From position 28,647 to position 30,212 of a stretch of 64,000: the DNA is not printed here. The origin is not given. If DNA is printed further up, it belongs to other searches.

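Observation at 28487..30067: IscB RNA-guided nuclease with upstream omega-RNA-like leader inserted between head-tail genes of the phage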

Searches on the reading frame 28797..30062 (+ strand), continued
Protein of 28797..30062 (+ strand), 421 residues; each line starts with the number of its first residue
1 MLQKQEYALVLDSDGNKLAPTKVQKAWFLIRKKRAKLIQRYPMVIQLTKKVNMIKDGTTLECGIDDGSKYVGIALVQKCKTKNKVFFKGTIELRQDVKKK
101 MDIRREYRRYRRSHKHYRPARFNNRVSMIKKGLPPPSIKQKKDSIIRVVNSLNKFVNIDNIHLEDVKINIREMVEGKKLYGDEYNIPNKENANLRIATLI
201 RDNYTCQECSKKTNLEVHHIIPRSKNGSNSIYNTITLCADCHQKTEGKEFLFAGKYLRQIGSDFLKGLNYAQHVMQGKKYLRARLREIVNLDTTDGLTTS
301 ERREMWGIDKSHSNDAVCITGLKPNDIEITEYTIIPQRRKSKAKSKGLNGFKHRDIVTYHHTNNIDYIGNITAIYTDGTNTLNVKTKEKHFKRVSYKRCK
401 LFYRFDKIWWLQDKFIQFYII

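Call 55: search_solved_structures(query=window:28797-30062:+, max_evalue=1e-14, show_alignments=5)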
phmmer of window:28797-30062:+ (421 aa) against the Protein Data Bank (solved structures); distinct sequences matched with E-value up to 1e-14: 6.
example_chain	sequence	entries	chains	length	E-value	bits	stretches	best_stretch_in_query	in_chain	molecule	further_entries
9k2z_A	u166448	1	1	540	3.3e-125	421.4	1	6-412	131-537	HfmIscB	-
9k30_A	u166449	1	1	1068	3.4e-34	121.7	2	134-320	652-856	TbaIscB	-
11hr_A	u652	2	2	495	1.3e-16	63.8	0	118-321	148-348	IscB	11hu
11hx_A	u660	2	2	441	9.6e-16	61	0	116-320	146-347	IscB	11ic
7xht_A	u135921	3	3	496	2.2e-15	59.8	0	118-320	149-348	OgeuIscB | IscB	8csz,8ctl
7utn_D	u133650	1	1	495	2.5e-15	59.6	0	116-320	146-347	IscB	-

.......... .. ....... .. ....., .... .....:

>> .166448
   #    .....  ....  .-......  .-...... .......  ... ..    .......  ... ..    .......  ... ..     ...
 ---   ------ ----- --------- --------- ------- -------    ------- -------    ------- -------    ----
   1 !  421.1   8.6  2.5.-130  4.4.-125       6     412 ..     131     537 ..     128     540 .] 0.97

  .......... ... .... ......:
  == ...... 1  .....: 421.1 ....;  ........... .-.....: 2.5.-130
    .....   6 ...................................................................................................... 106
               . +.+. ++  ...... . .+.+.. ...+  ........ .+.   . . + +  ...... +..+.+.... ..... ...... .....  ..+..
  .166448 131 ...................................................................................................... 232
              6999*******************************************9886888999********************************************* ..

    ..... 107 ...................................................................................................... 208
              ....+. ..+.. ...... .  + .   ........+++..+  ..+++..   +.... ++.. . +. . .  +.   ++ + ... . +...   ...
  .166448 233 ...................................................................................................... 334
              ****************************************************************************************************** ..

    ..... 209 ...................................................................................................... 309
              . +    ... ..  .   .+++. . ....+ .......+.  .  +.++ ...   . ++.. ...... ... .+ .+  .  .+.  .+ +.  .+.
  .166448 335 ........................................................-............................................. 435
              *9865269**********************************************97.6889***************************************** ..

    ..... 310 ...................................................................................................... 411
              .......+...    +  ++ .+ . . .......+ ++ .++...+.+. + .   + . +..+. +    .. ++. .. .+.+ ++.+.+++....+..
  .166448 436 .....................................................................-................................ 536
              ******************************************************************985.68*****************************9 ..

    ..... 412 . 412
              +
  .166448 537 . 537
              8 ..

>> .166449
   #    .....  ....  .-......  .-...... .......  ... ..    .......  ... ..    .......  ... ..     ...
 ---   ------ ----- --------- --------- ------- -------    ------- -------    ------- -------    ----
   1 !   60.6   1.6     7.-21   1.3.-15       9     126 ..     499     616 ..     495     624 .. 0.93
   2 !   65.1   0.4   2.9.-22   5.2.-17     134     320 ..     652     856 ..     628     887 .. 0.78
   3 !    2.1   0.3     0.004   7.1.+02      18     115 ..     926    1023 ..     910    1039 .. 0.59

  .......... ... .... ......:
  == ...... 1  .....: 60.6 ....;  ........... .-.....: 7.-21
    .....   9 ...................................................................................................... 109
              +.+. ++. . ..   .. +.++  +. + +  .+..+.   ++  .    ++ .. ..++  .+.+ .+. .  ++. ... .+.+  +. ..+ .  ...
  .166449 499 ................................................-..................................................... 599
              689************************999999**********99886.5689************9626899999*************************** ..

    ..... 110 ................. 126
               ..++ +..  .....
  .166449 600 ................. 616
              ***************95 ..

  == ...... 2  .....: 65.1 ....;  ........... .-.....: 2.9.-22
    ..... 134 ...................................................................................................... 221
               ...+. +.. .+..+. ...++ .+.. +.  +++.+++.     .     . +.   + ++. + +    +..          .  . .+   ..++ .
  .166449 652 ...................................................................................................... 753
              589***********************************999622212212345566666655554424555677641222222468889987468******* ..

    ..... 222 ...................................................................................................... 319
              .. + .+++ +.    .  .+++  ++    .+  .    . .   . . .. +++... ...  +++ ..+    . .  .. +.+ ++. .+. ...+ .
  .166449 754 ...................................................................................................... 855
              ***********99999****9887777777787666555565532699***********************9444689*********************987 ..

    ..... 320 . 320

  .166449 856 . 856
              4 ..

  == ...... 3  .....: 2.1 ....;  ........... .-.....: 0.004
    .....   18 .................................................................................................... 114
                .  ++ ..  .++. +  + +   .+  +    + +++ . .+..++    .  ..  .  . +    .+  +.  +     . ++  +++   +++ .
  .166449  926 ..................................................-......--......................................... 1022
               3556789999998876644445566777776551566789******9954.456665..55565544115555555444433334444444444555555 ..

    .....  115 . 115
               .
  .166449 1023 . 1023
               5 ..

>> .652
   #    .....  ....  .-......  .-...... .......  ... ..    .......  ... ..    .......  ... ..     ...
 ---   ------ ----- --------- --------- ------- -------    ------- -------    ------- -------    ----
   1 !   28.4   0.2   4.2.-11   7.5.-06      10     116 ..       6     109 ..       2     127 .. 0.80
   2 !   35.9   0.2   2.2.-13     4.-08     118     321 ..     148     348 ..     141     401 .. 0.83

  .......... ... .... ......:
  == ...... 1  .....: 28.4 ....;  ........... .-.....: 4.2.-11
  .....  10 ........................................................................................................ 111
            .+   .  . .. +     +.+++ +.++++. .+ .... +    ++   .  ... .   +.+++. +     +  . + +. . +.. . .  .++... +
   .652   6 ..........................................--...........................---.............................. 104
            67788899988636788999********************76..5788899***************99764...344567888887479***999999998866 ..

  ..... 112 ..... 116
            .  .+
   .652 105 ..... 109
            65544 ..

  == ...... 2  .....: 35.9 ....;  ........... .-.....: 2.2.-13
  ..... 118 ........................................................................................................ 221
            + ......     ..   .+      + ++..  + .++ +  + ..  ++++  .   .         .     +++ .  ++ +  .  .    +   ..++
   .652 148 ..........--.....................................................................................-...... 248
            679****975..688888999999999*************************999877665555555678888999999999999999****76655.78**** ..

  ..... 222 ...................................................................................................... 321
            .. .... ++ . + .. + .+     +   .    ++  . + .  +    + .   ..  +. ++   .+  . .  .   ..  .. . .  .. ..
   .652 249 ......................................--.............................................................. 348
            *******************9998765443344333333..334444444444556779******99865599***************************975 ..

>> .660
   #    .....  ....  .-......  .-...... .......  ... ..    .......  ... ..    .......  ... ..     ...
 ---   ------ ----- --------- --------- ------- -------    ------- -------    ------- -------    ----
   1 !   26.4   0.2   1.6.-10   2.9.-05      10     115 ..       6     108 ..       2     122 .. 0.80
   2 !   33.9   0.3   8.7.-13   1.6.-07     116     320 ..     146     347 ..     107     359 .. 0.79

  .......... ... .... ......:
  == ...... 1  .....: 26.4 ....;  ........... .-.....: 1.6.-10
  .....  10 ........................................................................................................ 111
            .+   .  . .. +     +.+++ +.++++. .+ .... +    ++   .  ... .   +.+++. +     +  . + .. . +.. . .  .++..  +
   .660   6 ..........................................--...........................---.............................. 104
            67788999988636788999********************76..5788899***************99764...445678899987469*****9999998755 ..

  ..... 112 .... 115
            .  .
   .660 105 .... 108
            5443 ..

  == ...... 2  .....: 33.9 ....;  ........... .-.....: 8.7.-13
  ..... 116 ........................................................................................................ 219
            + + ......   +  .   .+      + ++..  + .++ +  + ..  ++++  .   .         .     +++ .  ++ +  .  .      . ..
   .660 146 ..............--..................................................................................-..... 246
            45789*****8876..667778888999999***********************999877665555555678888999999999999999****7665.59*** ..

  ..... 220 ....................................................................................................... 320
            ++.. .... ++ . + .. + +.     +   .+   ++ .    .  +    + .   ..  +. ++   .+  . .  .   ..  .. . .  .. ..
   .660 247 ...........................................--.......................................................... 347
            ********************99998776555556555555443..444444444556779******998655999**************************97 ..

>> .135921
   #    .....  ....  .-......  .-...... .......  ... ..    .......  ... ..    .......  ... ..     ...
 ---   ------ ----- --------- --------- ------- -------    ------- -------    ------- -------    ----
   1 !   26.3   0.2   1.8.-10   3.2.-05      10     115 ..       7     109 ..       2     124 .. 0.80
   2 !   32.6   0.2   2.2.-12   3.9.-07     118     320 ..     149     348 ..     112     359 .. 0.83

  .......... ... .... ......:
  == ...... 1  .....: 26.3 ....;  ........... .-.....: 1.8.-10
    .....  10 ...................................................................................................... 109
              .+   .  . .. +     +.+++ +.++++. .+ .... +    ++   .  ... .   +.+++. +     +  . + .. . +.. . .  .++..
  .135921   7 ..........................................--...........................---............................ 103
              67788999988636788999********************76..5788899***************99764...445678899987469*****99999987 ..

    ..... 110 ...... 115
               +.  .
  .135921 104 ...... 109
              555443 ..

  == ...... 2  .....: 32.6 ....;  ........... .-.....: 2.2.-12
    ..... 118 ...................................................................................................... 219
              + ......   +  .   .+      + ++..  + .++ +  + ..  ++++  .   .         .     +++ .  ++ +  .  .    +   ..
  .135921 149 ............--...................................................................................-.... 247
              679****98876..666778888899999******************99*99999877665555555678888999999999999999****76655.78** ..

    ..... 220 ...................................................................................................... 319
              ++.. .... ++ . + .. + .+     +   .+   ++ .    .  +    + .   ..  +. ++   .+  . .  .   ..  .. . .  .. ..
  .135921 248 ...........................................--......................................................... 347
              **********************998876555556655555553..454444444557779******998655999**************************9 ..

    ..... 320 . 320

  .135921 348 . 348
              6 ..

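Call 69: find_encoding_contigs(protein=window:28797-30062:+, flank=6000, max_places=6)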
Protein window:28797-30062:+ (421 aa): no gene with exactly this product is on record in the collection.

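Call 70: find_related_loci(query=window:28797-30062:+, collection=genome_contigs, flank=3000)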
Query window:28797-30062:+ (421 aa) in genome_contigs; peptide patterns used: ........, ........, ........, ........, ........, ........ (x = any residue, [..] = any of these).
62 stretches matched a pattern; 33 encode a relative of the query (tblastn E <= 1e-3); 33 distinct loci.
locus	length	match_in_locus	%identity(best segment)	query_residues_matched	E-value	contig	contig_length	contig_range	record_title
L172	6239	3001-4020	30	3-342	2e-36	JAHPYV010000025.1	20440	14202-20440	MAG: Promethearchaeati archaeon isolate LC30 NODE_602_length_20440_cov_5.907383, whole genome shotgun sequence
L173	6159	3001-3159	49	193-243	5e-12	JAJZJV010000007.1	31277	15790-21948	MAG: Candidatus Micrarchaeota archaeon isolate LSA5.bin73 NODE_1930_length_31277_cov_4.583756, whole genome shotgun sequ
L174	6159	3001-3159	49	193-243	5e-12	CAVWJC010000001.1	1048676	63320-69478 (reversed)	MAG: uncultured Candidatus Micrarchaeota archaeon isolate MFD05512.bin.2.41 genome assembly, contig: contig_10084, whole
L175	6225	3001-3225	44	181-245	1e-9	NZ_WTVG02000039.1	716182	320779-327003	Aromatoleum anaerobium strain LuFRes1 2, whole genome shotgun sequence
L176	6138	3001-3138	53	194-242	4e-9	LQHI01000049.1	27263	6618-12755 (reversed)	MAG: Hadesarchaea archaeon DG-33 contigWOR1_52_54_3297, whole genome shotgun sequence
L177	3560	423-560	53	194-242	3e-9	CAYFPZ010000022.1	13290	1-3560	MAG TPA_asm: Candidatus Hadarchaeota archaeon isolate ERP108616_co1_256 genome assembly, contig: k119_1527908, whole gen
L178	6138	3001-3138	53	194-242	6e-9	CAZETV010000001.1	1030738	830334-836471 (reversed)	MAG TPA_asm: Candidatus Hadarchaeota archaeon isolate binchicken_co294_43 genome assembly, contig: NODE_2_length_1030738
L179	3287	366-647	33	176-266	7e-9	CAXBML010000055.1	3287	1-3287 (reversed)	MAG TPA_asm: uncultured Coxiellaceae bacterium isolate ERR2762128_concoct_199 genome assembly, contig: ERZ3421942.44737,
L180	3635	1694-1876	44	194-254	7e-9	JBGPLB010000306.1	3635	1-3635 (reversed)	MAG: Candidatus Acidiferrum sp. isolate OBJ_0618_7090110_272 k141_9925431_length_3635_cov_8.0000, whole genome shotgun s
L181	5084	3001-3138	51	194-242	1e-8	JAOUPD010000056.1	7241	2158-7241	MAG: Hadesarchaea archaeon isolate 8_1_Oct_SF_Bin37 8_1_Oct_SF_Bin37_scaffold_10659_c1, whole genome shotgun sequence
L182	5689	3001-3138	51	194-242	1e-8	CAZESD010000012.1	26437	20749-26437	MAG TPA_asm: Candidatus Hadarchaeota archaeon isolate SRP239594_co1_156 genome assembly, contig: NODE_564_length_26437_c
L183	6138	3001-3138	51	194-242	1e-8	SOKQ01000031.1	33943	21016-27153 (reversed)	MAG: Hadesarchaea archaeon isolate E44_bin86 NODE_316_length_33943_cov_9.634443, whole genome shotgun sequence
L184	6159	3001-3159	42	194-243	6e-8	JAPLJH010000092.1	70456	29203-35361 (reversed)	MAG: Deltaproteobacteria bacterium isolate LacPavin_0920_WC57_MAG_56_29 LacPavin_0920_WC57_scaffold_271695, whole genome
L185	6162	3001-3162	44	193-243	7e-8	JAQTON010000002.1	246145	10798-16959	MAG: Candidatus Gracilibacteria bacterium isolate STA_89 NODE_92_length_246145_cov_27.977689_Sandtown_A, whole genome sh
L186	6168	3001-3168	46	194-249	7e-8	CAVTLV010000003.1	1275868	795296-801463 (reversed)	MAG: uncultured Acidobacteriota bacterium isolate MFD05705.bin.1.239 genome assembly, contig: contig_11328, whole genome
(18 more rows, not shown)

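Call 83: search_protein_families(library=pfam, proteins=[L083:5652-6761:+, L210:893-1501:+, L210:3063-3905:+, L084:4247-4864:+, L085:796-1404:+], max_evalue=0.001)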
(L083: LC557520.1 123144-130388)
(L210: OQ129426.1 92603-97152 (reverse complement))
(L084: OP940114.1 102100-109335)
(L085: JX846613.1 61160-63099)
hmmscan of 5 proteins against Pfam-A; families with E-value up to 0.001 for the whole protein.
L083:5652-6761:+ (369 aa): 3 families
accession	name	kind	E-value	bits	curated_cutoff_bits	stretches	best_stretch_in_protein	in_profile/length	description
PF07282.18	Cas12f1-like_TNB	-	1.1e-21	77.2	26.3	1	296-359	4-60/60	Cas12f1-like, TNB domain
PF01385.25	OrfB_IS605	-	5e-19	69.1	30.5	1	171-281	10-119/120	Probable transposase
PF12323.14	HTH_OrfB_IS605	-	1.3e-15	57.1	21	1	1-44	1-45/47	Helix-turn-helix domain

L210:893-1501:+ (202 aa): 0 families

L210:3063-3905:+ (280 aa): 1 family
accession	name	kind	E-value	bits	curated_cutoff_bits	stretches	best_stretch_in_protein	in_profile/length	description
PF23932.1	SP10_terminator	-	1.8e-114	382.2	27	1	1-277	1-278/279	Phage termination protein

L084:4247-4864:+ (205 aa): 1 family
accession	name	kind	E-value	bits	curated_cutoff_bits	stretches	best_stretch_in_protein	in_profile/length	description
PF24608.2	PDDEXK_15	-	5.5e-69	231.7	27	1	6-169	1-163/164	Phage putative PDDEXK endonuclease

L085:796-1404:+ (202 aa): 1 family
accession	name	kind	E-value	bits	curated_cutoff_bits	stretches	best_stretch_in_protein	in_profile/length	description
PF24608.2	PDDEXK_15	-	3.8e-68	229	27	1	3-166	1-163/164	Phage putative PDDEXK endonuclease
